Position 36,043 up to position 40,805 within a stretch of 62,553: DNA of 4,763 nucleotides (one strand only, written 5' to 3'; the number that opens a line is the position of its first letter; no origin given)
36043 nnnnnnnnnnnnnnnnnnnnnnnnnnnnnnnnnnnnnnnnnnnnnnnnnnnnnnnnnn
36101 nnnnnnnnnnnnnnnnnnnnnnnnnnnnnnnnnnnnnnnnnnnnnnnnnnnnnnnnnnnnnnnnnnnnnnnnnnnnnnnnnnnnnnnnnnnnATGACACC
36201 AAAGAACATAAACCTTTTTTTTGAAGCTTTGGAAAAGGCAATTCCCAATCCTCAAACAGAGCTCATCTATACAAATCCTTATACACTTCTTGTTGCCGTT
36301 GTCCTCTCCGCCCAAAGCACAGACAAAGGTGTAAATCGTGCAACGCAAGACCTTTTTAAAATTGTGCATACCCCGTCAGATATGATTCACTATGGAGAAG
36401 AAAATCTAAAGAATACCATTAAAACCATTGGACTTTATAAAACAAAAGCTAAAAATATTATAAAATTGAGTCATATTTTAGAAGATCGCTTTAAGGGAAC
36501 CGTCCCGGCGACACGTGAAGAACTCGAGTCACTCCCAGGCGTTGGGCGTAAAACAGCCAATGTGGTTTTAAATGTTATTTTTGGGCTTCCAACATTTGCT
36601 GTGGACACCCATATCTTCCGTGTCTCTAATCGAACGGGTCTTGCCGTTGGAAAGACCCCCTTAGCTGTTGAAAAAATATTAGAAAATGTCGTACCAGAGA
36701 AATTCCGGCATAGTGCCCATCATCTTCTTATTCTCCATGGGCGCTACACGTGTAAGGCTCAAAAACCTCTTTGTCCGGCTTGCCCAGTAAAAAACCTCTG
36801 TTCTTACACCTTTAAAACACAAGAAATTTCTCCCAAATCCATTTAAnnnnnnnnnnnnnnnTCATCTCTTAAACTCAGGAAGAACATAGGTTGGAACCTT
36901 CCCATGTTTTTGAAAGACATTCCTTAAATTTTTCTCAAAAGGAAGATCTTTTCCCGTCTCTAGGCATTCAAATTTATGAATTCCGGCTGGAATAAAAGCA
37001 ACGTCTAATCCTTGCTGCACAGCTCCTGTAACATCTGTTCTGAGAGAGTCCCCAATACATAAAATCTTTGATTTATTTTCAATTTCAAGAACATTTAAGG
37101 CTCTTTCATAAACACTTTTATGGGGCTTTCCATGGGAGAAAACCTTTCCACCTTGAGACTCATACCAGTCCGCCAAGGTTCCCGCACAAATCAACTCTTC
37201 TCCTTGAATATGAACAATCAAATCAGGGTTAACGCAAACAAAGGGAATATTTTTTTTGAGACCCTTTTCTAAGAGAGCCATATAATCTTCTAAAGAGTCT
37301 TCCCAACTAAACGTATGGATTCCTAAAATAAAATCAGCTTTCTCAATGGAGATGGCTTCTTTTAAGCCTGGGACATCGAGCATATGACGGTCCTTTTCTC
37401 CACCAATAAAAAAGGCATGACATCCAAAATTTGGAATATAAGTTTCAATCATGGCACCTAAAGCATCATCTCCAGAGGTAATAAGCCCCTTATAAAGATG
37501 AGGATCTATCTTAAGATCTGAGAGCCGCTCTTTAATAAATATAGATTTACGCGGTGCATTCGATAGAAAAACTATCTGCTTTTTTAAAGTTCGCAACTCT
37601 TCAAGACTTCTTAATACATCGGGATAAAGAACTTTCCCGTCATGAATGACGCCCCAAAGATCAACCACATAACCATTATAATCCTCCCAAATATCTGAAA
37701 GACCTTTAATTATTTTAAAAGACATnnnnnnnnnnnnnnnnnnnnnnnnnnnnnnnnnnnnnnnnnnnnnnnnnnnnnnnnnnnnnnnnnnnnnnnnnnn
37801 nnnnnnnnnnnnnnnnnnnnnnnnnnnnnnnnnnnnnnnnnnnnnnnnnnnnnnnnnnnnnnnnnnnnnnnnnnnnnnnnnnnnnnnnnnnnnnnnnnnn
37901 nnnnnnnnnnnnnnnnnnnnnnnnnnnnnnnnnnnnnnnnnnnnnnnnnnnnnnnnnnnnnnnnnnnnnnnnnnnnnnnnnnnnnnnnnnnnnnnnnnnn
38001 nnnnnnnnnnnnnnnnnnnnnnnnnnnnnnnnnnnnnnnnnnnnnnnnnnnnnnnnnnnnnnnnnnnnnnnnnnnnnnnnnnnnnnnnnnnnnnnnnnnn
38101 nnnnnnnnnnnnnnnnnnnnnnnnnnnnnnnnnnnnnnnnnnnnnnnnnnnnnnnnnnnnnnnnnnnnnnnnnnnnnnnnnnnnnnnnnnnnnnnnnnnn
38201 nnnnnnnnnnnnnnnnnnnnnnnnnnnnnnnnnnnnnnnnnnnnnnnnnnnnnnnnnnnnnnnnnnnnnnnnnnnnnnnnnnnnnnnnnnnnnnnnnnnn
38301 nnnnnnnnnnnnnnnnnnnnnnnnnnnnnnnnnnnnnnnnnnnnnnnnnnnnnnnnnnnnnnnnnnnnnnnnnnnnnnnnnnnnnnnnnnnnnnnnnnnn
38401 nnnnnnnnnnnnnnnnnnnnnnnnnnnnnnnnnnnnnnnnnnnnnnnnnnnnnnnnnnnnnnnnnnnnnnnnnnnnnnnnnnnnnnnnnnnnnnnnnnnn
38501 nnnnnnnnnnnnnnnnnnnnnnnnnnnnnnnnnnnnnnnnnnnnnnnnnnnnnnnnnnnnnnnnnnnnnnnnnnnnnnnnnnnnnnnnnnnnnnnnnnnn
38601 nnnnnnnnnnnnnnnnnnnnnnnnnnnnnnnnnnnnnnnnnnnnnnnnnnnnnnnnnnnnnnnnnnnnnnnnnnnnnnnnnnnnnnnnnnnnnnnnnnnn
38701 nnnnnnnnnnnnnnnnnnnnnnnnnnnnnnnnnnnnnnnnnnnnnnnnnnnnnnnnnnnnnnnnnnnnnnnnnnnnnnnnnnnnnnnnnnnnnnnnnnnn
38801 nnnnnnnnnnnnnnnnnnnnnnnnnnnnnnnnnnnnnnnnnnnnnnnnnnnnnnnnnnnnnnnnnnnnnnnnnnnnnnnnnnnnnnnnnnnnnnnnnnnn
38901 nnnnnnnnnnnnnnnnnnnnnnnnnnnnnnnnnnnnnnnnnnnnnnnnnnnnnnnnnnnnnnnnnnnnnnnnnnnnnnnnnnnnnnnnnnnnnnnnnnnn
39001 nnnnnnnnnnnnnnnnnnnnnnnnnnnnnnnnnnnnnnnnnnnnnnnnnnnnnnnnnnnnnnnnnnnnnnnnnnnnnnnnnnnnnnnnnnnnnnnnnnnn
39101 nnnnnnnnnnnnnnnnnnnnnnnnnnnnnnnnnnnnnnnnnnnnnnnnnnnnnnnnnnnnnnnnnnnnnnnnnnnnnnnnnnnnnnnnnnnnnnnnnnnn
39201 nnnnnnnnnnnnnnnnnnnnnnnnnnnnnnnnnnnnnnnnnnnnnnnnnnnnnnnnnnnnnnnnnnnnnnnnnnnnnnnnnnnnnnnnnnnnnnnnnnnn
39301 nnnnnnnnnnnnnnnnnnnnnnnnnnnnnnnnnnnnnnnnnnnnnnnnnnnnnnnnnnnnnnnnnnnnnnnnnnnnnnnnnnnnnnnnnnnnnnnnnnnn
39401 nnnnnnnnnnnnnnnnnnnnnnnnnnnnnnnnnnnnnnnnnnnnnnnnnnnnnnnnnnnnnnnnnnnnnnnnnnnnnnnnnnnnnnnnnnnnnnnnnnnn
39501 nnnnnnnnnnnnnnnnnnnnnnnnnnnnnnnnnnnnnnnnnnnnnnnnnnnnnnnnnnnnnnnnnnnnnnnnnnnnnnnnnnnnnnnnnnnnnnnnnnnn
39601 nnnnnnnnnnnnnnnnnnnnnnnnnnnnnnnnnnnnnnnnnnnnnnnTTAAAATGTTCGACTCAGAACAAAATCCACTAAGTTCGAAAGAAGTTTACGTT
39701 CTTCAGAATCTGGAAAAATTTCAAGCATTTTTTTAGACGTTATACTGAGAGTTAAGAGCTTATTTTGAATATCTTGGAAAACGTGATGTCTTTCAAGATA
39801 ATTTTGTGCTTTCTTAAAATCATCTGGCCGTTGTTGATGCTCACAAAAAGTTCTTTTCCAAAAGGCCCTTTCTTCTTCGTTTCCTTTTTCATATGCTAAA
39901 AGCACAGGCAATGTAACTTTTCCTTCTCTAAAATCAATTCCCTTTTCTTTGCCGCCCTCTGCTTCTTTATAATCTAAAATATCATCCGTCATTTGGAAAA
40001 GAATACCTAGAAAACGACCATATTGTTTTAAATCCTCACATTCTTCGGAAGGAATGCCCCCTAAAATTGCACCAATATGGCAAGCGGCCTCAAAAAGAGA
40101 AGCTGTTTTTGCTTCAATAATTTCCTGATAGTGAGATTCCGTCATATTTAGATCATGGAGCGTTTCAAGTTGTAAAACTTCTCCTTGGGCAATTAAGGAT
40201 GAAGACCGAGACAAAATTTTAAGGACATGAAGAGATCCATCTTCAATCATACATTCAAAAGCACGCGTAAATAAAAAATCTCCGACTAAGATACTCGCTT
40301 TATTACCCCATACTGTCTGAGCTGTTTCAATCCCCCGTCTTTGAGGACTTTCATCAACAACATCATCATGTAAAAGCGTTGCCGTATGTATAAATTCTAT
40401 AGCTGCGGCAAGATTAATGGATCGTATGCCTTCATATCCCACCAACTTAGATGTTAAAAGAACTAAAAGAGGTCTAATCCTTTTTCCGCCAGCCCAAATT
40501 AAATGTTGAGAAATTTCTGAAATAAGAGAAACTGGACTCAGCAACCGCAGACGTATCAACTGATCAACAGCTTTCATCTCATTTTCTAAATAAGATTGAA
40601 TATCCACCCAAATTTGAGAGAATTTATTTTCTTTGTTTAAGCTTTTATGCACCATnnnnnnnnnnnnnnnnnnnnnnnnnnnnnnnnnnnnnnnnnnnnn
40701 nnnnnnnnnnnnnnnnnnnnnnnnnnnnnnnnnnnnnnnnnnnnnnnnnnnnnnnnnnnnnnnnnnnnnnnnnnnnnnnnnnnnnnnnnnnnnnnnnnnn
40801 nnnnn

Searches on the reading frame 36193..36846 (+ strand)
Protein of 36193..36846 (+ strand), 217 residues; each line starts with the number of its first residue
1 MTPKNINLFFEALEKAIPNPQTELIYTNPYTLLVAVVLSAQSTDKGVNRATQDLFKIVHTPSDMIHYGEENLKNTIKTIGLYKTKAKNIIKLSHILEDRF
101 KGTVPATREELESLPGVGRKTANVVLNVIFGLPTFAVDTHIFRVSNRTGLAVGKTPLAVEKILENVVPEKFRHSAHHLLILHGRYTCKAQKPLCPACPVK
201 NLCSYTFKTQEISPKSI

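Call 37: search_protein_families(library=pfam, max_evalue=0.0001, proteins=[window:36193-36846:+])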
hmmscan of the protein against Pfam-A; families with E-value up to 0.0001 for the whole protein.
window:36193-36846:+ (217 aa): 2 families
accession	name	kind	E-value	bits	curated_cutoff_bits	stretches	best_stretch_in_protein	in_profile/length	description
PF00730.31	HhH-GPD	-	1.2e-21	77.5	26.2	1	34-168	1-107/108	HhH-GPD superfamily base excision DNA repair protein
PF00633.29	HHH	-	9.8e-11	41.4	24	1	99-127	1-29/30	Helix-hairpin-helix motif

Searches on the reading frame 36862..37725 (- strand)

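Call 37: search_protein_families(library=pfam, max_evalue=0.0001, proteins=[window:36862-37725:-])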
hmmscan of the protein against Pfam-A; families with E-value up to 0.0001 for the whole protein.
window:36862-37725:- (287 aa): 4 families
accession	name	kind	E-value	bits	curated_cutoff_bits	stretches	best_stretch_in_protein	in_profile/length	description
PF13344.12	Hydrolase_6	-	2.5e-11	44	27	1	20-120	2-99/101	Haloacid dehalogenase-like hydrolase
PF13242.12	Hydrolase_like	-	4.7e-10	39.7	22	1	199-256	3-59/75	HAD-hyrolase-like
PF00702.32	Hydrolase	-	5.3e-08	33.9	26.4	0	194-237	148-189/191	haloacid dehalogenase-like hydrolase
PF13419.12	HAD_2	-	1.1e-05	26.1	23.8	0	195-244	130-177/178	Haloacid dehalogenase-like hydrolase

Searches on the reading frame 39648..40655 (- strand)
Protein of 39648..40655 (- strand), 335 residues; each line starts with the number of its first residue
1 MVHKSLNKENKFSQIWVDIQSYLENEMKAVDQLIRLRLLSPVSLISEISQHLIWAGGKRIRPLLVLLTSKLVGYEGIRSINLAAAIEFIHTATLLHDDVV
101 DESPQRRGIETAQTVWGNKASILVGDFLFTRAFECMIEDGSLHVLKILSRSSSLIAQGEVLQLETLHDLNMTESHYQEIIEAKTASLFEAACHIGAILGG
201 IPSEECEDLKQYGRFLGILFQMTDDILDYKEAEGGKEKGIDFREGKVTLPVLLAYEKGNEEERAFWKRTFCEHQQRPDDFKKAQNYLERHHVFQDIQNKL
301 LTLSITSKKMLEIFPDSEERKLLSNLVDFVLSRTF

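Call 37: search_protein_families(library=pfam, max_evalue=0.0001, proteins=[window:39648-40655:-])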
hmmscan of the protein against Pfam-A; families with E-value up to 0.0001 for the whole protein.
window:39648-40655:- (335 aa): 1 family
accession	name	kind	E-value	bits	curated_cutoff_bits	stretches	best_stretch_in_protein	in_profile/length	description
PF00348.22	polyprenyl_synt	-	2.2e-71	240.4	27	1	44-286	3-250/251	Polyprenyl synthetase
